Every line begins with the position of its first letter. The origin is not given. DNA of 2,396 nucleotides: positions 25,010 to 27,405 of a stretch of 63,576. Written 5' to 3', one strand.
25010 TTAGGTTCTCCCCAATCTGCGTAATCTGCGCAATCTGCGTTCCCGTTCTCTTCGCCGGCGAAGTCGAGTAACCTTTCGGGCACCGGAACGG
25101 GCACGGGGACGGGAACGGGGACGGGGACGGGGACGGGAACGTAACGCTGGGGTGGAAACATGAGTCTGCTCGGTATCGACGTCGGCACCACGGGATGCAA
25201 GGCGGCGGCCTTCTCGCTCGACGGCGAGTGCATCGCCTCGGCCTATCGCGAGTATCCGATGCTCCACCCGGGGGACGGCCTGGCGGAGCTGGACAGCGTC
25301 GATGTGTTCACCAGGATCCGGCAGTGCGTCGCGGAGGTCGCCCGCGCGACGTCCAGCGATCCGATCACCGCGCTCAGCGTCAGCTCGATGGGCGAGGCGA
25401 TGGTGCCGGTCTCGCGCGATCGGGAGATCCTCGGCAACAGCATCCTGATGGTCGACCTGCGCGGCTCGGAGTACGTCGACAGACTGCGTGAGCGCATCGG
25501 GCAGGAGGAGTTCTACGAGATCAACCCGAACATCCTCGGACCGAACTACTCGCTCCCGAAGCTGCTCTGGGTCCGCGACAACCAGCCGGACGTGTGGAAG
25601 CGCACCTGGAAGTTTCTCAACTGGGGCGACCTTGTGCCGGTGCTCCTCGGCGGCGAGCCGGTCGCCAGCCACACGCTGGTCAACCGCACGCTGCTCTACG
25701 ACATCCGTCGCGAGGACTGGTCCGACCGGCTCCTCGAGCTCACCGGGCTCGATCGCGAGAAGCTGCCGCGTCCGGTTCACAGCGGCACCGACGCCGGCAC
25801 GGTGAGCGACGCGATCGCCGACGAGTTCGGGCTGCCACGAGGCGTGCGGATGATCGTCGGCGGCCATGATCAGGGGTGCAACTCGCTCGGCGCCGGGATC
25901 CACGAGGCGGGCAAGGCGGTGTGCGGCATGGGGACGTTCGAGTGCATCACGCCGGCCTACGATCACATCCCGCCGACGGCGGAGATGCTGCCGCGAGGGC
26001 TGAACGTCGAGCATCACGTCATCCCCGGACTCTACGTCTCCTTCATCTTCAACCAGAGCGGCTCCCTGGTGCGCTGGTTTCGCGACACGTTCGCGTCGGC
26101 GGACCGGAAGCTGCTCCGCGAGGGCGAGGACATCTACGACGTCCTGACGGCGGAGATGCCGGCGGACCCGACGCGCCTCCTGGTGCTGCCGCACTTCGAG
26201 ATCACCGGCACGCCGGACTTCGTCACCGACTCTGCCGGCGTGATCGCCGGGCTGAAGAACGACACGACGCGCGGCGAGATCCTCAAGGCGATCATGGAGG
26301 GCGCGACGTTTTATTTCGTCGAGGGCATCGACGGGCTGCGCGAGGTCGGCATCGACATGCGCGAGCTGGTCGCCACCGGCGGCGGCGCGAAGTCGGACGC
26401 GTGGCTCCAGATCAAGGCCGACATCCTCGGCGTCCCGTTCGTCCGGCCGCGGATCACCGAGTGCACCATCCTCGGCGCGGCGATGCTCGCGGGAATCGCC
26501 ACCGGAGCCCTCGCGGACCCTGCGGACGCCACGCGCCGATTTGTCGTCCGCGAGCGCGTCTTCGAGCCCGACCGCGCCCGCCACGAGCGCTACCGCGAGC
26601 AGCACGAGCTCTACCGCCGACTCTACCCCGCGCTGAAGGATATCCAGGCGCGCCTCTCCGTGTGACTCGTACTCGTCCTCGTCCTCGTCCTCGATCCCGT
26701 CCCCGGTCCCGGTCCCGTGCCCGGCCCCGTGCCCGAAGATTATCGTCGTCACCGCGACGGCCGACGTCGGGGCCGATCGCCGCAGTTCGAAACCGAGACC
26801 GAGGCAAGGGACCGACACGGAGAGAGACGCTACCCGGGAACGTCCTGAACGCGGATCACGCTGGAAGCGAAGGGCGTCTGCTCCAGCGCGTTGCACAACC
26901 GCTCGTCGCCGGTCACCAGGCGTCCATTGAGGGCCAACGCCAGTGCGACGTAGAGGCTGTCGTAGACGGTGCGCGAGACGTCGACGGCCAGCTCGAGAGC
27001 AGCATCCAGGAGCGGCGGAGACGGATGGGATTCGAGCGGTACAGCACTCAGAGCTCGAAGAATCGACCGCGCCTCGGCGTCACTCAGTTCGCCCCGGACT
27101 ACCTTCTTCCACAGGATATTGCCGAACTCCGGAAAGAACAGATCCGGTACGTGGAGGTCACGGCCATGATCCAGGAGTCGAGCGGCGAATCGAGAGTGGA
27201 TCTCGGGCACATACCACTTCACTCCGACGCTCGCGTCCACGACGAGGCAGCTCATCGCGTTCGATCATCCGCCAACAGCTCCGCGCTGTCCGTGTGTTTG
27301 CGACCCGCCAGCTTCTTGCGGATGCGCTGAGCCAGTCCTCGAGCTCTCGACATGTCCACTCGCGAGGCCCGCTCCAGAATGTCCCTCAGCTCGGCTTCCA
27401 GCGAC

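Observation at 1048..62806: Modular mosaic repeat family built from 6-, 7-, 8- and 9-nt tandem units fills 13 intergenic regions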

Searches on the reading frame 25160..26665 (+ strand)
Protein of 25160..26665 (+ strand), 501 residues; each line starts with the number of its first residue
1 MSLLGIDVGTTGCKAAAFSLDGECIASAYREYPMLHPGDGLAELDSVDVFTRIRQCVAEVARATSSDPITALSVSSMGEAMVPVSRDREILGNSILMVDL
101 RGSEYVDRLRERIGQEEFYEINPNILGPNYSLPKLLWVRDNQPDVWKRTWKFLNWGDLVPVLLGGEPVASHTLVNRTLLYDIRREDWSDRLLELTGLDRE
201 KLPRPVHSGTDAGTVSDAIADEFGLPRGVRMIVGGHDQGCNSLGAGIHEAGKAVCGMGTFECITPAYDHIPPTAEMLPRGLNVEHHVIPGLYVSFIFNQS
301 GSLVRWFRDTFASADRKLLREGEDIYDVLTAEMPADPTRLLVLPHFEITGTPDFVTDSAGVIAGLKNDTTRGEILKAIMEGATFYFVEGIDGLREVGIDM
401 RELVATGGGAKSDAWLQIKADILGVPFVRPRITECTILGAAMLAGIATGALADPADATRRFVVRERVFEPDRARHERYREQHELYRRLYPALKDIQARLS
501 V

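Call 11: search_protein_families(library=pfam, proteins=[window:25160-26665:+])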
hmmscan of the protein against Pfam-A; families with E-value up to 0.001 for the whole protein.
window:25160-26665:+ (501 aa): 3 families
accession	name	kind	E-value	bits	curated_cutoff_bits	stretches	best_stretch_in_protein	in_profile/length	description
PF00370.27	FGGY_N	-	1.9e-44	152.5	28.8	1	3-244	2-245/245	FGGY family of carbohydrate kinases, N-terminal domain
PF02782.22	FGGY_C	-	3e-28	99.4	27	1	297-447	44-197/198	FGGY family of carbohydrate kinases, C-terminal domain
PF01869.26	BcrAD_BadFG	-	0.00086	19.3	31.5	0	4-32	1-29/271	BadF/BadG/BcrA/BcrD ATPase family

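Call 30: list_cluster_members(proteins=[window:25160-26665:+, window:48954-52604:-, window:56732-57577:+, window:13444-18894:+, window:31964-33187:-, window:1468-5808:-, window:46091-47776:-, window:61598-62626:+, window:34393-35139:-, window:57799-59406:-])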
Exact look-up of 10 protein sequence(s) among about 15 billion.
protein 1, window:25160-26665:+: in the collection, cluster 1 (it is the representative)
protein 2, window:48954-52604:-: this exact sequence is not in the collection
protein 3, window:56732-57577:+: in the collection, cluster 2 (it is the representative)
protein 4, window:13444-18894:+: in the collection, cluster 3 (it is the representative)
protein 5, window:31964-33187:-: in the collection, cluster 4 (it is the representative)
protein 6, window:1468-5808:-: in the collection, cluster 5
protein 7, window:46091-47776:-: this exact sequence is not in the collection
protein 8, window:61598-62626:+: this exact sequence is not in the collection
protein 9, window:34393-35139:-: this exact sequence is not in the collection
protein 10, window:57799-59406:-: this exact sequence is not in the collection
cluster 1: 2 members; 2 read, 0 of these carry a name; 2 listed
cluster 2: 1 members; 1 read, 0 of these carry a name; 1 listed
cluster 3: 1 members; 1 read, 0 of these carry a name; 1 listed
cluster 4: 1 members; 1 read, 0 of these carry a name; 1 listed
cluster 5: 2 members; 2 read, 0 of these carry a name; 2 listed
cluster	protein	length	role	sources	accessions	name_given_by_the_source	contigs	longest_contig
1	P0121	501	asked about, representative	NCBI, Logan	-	-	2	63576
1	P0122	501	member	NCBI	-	-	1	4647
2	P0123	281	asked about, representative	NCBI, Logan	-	-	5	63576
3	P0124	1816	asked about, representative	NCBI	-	-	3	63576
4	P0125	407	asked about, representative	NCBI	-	-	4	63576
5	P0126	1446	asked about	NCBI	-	-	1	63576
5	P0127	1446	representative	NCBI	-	-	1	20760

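Call 31: find_encoding_contigs(protein=P0127, flank=10000, max_places=6)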
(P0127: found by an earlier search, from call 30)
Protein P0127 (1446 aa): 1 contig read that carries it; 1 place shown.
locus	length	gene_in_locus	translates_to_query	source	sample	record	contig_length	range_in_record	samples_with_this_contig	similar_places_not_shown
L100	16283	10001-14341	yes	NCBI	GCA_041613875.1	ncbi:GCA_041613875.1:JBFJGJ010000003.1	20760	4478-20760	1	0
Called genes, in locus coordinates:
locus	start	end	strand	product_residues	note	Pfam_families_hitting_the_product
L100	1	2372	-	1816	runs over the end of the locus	PF01839:FG-GAP (faint), PF13517:FG-GAP_3, PF01326:PPDK_N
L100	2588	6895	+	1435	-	-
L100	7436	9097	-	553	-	PF01839:FG-GAP (faint), PF13517:FG-GAP_3, PF07593:UnbV_ASPIC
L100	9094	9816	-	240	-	PF14559:TPR_19 (faint), PF13428:TPR_14 (faint), PF07719:TPR_2 (faint), PF13174:TPR_6 (faint), PF13432:TPR_16 (weak), PF17874:TPR_MalT (weak), PF13424:TPR_12, PF13432:TPR_16, +7 more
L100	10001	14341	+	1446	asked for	PF07452:CHRD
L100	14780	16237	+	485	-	PF00155:Aminotran_1_2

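Call 32: find_encoding_contigs(protein=P0123, flank=10000, max_places=8)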
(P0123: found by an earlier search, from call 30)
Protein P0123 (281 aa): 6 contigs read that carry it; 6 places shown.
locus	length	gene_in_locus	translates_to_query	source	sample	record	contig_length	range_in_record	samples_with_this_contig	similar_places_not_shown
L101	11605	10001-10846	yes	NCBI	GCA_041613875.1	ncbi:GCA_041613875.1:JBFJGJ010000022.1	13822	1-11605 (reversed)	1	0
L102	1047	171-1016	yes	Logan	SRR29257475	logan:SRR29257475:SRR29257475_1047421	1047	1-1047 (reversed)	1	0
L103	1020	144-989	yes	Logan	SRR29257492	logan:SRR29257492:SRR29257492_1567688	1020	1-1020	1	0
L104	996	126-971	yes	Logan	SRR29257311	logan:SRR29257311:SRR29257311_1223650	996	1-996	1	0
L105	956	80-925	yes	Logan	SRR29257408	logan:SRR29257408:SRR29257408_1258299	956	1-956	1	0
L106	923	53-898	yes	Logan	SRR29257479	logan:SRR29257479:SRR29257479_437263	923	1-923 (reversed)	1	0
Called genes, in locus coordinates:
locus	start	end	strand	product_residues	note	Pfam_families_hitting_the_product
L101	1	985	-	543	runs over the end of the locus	-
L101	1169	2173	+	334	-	PF02423:OCD_Mu_crystall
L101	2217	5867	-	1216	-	PF00932:LTD, PF13287:Fn3_assoc, PF13290:CHB_HEX_C_1, PF08757:CotH, PF13290:CHB_HEX_C_1 (weak), PF13287:Fn3_assoc, PF00932:LTD (weak)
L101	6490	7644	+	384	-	-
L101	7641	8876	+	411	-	PF13360:PQQ_2, PF13570:Beta-prop_ACSF4 (faint), PF13360:PQQ_2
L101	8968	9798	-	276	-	PF03412:Peptidase_C39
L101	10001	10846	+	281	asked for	-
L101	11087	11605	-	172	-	?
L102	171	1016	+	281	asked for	-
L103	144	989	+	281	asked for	-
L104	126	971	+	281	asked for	-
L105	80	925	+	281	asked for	-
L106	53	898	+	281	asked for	-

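Call 33: find_encoding_contigs(protein=P0125, flank=10000, max_places=8)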
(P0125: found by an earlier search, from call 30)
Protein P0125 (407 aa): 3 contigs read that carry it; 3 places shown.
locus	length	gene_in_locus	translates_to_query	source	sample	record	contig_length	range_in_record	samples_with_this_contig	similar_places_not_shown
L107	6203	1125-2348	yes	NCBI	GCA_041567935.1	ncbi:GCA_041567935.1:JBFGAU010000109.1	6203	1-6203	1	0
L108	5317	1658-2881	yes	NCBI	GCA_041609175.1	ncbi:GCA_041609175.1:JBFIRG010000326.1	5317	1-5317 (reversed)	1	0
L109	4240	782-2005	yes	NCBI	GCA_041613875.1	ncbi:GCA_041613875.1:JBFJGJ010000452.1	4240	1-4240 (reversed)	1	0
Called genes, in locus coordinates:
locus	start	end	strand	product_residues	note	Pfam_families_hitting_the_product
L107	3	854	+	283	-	?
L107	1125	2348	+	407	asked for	PF06439:3keto-disac_hyd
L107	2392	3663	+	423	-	PF01011:PQQ (faint), PF13360:PQQ_2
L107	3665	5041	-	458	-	PF07394:DUF1501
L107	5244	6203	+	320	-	?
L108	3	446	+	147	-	?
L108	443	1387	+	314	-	PF00561:Abhydrolase_1, PF12146:Hydrolase_4, PF12697:Abhydrolase_6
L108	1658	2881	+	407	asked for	PF06439:3keto-disac_hyd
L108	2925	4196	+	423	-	PF01011:PQQ (faint), PF13360:PQQ_2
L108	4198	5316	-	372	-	?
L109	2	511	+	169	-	?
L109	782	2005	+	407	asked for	PF06439:3keto-disac_hyd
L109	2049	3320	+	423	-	PF01011:PQQ (faint), PF13360:PQQ_2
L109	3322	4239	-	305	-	?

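Call 71: find_homologous_proteins(query=P0121, max_evalue=1e-60)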
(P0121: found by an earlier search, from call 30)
Query P0121 (501 aa): 3823 proteins with E <= 1e-60 among 8000 candidates; the best 120 are listed.
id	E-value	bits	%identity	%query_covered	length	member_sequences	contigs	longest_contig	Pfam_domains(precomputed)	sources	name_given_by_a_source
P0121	0.0e+0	1147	100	100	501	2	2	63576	PF00370.28,PF02782.23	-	-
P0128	4.9e-255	865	73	100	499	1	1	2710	PF00370.28,PF02782.23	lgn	-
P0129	3.2e-246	836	71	100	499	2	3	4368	PF00370.28,PF02782.23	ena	-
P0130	8.3e-230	782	69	100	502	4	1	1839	PF00370.28,PF02782.23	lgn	-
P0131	1.5e-229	781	67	99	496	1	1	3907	PF00370.28,PF02782.23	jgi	jgi:xylulokinase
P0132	5.1e-229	779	67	100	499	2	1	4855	PF00370.28,PF02782.23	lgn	-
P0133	3.8e-227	773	68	100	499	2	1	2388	PF00370.28,PF02782.23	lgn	-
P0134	5.9e-226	769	65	100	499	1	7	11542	PF00370.28,PF02782.23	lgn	-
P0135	4.6e-225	766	68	99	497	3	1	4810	PF00370.28,PF02782.23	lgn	-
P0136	1.5e-224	764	66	100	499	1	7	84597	PF01869.27,PF00370.28,PF02782.23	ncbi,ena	-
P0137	8.0e-224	762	66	100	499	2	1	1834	PF00370.28,PF02782.23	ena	-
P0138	1.5e-223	761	66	99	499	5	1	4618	PF00370.28,PF02782.23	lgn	-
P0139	2.3e-223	761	67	100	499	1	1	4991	PF00370.28,PF02782.23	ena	-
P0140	3.0e-223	760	67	98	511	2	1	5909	PF00370.28,PF02782.23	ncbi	-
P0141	1.0e-222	758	66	100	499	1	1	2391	PF00370.28,PF02782.23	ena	-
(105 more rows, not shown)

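Call 72: find_encoding_contigs(protein=P0129, flank=5000, max_places=4)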
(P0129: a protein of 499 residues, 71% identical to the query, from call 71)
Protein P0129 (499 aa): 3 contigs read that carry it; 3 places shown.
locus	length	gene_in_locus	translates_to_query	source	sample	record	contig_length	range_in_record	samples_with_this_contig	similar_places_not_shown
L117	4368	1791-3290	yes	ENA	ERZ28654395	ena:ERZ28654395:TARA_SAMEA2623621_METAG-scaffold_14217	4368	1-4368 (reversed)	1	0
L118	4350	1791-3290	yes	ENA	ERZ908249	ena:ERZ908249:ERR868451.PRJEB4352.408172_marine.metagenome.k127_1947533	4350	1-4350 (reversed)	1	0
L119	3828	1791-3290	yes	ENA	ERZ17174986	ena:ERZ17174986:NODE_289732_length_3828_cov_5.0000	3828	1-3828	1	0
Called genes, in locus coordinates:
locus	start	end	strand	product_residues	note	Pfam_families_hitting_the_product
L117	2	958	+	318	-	?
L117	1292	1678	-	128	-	-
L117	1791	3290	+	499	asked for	PF00370:FGGY_N, PF02782:FGGY_C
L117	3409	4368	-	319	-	?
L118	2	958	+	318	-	?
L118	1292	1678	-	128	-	-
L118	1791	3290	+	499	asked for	PF00370:FGGY_N, PF02782:FGGY_C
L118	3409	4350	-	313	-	?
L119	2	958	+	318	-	?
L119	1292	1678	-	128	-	-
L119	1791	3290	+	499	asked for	PF00370:FGGY_N, PF02782:FGGY_C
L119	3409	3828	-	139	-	?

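Call 73: find_encoding_contigs(protein=P0128, flank=5000, max_places=3)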
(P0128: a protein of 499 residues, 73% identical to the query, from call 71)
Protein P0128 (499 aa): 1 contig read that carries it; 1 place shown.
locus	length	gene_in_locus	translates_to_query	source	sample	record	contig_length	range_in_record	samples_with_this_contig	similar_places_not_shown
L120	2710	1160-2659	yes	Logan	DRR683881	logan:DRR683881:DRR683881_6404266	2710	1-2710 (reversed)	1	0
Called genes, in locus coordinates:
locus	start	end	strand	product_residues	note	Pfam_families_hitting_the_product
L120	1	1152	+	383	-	?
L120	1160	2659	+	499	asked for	PF00370:FGGY_N, PF02782:FGGY_C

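Call 80: find_encoding_contigs(protein=P0122, flank=10000, max_places=4)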
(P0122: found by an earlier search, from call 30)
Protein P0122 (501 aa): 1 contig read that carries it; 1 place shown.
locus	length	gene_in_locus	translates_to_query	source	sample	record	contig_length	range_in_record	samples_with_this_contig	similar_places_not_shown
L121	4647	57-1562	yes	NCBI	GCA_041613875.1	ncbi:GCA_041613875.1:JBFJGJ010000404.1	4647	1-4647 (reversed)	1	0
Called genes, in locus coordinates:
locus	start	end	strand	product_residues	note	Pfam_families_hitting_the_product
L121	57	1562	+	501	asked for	PF00370:FGGY_N, PF02782:FGGY_C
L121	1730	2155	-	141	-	PF01850:PIN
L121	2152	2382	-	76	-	PF22513:FitA-like_RHH, PF03869:Arc (weak)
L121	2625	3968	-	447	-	PF13570:Beta-prop_ACSF4 (faint), PF13360:PQQ_2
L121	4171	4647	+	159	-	?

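Call 81: find_encoding_contigs(protein=P0124, flank=10000, max_places=4)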
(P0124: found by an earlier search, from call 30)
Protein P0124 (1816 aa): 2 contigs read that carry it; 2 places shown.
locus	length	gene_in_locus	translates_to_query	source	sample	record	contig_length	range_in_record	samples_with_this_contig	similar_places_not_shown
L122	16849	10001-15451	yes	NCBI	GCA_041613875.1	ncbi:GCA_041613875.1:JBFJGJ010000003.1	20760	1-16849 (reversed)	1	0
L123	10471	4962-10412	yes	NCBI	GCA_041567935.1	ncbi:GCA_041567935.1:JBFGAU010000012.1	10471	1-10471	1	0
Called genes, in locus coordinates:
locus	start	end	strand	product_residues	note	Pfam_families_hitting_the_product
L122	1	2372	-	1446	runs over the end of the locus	PF07452:CHRD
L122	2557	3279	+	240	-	PF14559:TPR_19 (faint), PF13428:TPR_14 (faint), PF07719:TPR_2 (faint), PF13174:TPR_6 (faint), PF13432:TPR_16 (weak), PF17874:TPR_MalT (weak), PF13424:TPR_12, PF13432:TPR_16, +7 more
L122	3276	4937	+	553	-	PF01839:FG-GAP (faint), PF13517:FG-GAP_3, PF07593:UnbV_ASPIC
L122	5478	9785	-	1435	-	-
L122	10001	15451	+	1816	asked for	PF01839:FG-GAP (faint), PF13517:FG-GAP_3, PF01326:PPDK_N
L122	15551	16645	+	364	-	-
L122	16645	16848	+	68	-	?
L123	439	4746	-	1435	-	-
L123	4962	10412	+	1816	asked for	PF01839:FG-GAP (faint), PF13517:FG-GAP_3, PF01326:PPDK_N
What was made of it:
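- Called genes end before the arrays (calls 31-33, 80 and 81).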

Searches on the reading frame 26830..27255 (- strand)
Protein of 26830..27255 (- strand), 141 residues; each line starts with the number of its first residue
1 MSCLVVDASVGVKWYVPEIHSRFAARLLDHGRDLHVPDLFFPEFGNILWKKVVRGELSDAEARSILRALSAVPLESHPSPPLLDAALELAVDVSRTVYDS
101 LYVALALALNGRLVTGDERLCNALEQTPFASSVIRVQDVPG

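Call 37: search_protein_families(library=pfam, proteins=[window:26830-27255:-], max_evalue=0.01)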
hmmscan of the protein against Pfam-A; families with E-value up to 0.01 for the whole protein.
window:26830-27255:- (141 aa): 1 family
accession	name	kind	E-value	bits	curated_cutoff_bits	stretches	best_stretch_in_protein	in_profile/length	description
PF01850.27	PIN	-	4.4e-13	50.3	23.6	1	5-122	2-116/120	PIN domain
